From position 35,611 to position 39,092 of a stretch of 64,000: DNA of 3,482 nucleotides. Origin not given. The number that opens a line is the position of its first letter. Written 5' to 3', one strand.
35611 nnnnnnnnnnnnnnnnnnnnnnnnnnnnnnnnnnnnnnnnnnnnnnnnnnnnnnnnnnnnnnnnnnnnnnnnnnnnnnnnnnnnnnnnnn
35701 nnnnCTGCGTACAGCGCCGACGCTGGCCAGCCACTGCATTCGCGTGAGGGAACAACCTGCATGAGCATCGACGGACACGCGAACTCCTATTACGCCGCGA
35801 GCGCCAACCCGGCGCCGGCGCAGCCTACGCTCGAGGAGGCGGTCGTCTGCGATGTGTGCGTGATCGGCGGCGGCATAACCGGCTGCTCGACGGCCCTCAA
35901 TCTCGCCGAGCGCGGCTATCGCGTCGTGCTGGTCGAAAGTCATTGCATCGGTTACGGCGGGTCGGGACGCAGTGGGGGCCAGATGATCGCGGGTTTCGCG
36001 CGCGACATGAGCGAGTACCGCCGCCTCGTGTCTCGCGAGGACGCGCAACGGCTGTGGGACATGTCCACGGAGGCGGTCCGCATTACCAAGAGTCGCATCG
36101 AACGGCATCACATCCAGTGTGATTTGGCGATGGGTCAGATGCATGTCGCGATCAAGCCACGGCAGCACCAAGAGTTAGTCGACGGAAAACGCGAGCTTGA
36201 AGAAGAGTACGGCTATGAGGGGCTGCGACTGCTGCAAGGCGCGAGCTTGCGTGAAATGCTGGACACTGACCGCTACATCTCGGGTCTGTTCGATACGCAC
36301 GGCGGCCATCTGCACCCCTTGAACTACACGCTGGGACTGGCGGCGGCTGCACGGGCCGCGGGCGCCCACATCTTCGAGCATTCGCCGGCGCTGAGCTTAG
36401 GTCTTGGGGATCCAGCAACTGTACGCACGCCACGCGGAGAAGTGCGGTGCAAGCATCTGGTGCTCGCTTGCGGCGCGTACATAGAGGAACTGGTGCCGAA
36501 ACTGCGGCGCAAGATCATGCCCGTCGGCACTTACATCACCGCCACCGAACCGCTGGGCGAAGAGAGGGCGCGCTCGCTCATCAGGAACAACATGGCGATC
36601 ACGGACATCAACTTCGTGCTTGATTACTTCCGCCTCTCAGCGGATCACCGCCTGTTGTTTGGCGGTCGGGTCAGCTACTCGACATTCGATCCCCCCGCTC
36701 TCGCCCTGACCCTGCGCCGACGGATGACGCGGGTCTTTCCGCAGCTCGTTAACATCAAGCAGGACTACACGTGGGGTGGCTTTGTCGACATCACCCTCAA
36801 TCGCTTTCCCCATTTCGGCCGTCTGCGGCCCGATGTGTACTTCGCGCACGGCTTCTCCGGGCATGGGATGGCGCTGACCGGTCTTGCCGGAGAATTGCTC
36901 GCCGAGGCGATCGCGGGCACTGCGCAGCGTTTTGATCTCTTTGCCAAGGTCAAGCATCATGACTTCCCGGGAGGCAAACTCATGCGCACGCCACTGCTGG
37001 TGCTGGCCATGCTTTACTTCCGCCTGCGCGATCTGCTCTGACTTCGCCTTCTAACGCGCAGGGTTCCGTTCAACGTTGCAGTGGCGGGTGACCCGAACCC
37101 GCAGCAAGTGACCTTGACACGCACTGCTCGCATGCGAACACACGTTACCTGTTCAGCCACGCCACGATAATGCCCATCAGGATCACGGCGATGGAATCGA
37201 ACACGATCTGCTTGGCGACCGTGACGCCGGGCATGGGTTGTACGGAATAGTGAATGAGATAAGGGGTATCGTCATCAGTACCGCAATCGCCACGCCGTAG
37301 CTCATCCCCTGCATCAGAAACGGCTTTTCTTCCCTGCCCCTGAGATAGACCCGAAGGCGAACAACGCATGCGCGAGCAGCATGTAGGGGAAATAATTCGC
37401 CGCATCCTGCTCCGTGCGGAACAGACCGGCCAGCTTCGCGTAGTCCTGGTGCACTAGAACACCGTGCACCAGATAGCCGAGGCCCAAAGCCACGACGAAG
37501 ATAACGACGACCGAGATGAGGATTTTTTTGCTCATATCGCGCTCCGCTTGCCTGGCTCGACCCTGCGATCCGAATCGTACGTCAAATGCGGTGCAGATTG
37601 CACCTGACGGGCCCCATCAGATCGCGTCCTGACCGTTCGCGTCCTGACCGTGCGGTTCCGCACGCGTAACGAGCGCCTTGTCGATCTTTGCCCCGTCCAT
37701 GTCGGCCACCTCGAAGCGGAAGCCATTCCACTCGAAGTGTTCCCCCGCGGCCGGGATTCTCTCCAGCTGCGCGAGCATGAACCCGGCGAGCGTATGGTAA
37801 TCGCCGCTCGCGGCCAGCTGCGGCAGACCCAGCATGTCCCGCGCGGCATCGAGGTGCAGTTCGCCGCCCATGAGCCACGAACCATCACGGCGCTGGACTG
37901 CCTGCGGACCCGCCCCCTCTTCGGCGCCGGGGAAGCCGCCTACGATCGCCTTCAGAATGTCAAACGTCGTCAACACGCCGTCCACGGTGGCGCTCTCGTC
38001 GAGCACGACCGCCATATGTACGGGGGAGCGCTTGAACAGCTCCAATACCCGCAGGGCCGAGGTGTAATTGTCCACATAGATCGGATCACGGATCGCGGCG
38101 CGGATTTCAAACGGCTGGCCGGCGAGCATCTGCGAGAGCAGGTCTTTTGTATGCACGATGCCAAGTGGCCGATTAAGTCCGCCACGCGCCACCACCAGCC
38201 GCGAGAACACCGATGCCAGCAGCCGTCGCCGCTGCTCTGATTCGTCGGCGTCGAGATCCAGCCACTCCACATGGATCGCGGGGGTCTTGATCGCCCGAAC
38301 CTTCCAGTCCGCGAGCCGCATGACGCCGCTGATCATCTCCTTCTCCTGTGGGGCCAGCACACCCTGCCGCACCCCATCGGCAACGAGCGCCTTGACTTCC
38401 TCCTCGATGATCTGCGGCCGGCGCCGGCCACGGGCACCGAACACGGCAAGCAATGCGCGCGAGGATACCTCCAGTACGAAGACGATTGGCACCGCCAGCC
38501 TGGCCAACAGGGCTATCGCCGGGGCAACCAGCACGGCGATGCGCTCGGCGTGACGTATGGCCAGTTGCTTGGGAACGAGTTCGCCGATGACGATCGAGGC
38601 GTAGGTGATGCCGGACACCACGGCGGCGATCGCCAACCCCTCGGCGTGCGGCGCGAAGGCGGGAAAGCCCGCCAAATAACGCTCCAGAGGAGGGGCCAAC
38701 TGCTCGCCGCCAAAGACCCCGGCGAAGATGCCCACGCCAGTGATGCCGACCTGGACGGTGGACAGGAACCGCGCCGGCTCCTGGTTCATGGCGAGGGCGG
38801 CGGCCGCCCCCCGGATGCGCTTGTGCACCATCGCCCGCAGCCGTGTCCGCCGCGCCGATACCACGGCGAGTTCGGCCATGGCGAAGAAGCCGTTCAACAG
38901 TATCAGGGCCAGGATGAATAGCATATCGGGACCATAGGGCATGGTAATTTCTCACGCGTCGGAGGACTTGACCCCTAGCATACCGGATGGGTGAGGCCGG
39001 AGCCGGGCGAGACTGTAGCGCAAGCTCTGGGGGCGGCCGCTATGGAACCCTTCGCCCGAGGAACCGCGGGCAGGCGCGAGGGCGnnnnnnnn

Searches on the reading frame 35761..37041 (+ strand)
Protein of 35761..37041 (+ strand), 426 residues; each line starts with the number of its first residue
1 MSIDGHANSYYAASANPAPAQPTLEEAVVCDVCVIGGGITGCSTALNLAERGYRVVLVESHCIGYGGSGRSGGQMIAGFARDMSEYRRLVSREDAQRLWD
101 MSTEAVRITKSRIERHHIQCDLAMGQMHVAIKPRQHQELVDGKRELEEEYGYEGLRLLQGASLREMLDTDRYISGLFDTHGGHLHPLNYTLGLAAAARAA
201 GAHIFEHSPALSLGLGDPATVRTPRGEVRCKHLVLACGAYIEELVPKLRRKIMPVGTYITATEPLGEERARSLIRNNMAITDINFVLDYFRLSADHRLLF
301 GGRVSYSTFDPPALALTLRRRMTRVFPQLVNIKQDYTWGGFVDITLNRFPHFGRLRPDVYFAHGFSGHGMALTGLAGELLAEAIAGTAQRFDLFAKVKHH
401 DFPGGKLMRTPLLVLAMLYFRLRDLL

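Call 6: search_protein_families(library=pfam, proteins=[window:35761-37041:+], max_evalue=0.001)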
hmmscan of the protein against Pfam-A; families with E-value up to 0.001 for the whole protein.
window:35761-37041:+ (426 aa): 8 families
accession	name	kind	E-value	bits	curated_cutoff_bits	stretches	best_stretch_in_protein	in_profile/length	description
PF01266.30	DAO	-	3.4e-74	250.9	27.9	1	31-382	1-352/353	FAD dependent oxidoreductase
PF07992.20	Pyr_redox_2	-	7.9e-06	25.9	26.1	1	31-83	2-56/291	Pyridine nucleotide-disulphide oxidoreductase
PF00890.30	FAD_binding_2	-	2e-05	24.4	20.4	1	31-83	1-53/414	FAD binding domain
PF12831.13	FAD_oxidored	-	2.1e-05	24.5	27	1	31-80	1-50/416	FAD dependent oxidoreductase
PF01946.23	Thi4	-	2.6e-05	24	26.2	1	24-76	12-64/235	Thi4 family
PF13450.12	NAD_binding_8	-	4.7e-05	24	21.9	1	34-67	1-33/68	NAD(P)-binding Rossmann-like domain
PF01494.25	FAD_binding_3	-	5.2e-05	23.1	22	1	30-62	2-34/349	FAD binding domain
PF01134.28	GIDA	-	0.00013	21.6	22.1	1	31-61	1-31/391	Glucose inhibited division protein A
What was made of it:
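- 35761..37041 (+): PuuB/PauB-like FAD oxidase. Pfam DAO (call 6).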

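Call 35: search_protein_families(library=ncbifam, proteins=[window:35761-37041:+], max_evalue=0.00001)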
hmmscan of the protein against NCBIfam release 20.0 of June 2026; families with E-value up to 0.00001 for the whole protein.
window:35761-37041:+ (426 aa): 21 families
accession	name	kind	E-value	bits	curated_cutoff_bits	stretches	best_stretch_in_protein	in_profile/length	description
NF050086.1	pipecolate_AmaA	exception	7.4e-60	202.8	600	1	15-386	11-382/425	L-pipecolate oxidase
TIGR03329.1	Phn_aa_oxid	hypoth_equivalog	2.6e-53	181.4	632.8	1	15-390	10-397/460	putative aminophosphonate oxidoreductase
TIGR02352.1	thiamin_ThiO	equivalog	8.6e-24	84.3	250.8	1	32-386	1-349/351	glycine oxidase ThiO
NF008425.0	PRK11259.1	equivalog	5.5e-19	68.4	257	1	30-255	5-219/377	N-methyl-L-tryptophan oxidase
TIGR03197.1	MnmC_Cterm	equivalog_domain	1.9e-18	66.7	174.2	1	31-253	1-215/400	FAD-dependent 5-carboxymethylaminomethyl-2-thiouridine(34) oxidoreductase MnmC1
NF002480.1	PRK01747.1-1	equivalog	8.1e-17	60.8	540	1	14-260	234-471/645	bifunctional tRNA (5-methylaminomethyl-2-thiouridine)(34)-methyltransferase MnmC2/FAD-dependent 5-carboxymethylaminomethyl-2-thiouridine(34)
TIGR01377.1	soxA_mon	subfamily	1.7e-16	60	479.65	1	31-259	2-217/381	amino oxidase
NF001933.0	PRK00711.1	subfamily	7.4e-13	48.3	383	1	190-389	204-404/429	D-amino acid dehydrogenase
TIGR01373.1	soxB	subfamily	4.4e-11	42.3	529.45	1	29-402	30-399/407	sarcosine oxidase subunit beta family protein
TIGR03364.1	HpnW_proposed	hypoth_equivalog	7.5e-10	38.4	285.1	1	31-250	2-206/365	TIGR03364 family FAD-dependent oxidoreductase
NF009906.0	PRK13369.1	equivalog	1.5e-08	33.6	352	1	27-89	4-65/502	glycerol-3-phosphate dehydrogenase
TIGR02032.1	GG-red-SF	subfamily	5.6e-08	32.8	158.8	1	31-61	2-32/297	geranylgeranyl reductase family protein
NF009074.0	PRK12409.1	equivalog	2e-07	30.5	494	0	31-79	3-52/410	D-amino acid dehydrogenase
NF008899.0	PRK12266.1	equivalog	2.8e-07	29.4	360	1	28-86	5-62/508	glycerol-3-phosphate dehydrogenase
NF008313.0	PRK11101.1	equivalog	7.2e-07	28.1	425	1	28-78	7-57/548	anaerobic glycerol-3-phosphate dehydrogenase subunit A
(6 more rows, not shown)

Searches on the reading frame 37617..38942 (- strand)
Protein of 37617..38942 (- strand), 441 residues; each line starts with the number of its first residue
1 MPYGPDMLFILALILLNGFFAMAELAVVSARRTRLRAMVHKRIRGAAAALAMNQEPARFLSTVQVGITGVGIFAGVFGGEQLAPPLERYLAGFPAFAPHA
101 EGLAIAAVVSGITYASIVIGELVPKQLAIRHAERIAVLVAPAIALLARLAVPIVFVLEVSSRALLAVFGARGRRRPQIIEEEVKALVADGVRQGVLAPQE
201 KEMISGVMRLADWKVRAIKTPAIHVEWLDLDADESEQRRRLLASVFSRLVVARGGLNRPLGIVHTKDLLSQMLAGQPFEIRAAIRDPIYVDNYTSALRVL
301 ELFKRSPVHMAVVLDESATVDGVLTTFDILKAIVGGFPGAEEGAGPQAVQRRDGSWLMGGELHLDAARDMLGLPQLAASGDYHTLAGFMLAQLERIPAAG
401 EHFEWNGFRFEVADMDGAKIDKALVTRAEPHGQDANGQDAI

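Call 4: search_protein_families(library=pfam, proteins=[window:37617-38942:-], max_evalue=0.001)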
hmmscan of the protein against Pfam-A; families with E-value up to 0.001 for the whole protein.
window:37617-38942:- (441 aa): 3 families
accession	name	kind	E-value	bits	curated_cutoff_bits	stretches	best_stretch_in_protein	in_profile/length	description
PF01595.25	CNNM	-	1.2e-43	149.4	28.4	1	9-200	2-181/181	Cyclin M transmembrane N-terminal domain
PF03471.22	CorC_HlyC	-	1.6e-20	73.3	27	1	350-427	2-79/81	Transporter associated domain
PF00571.33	CBS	-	7e-10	39.5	24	1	284-334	6-56/57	CBS domain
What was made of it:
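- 37617..38942 (-): CNNM/CorC-type transporter gene directly downstream of PghP. It is unrelated to amine catabolism and absent at this position in relatives. Pfam CNNM, CBS and CorC_HlyC (call 4).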
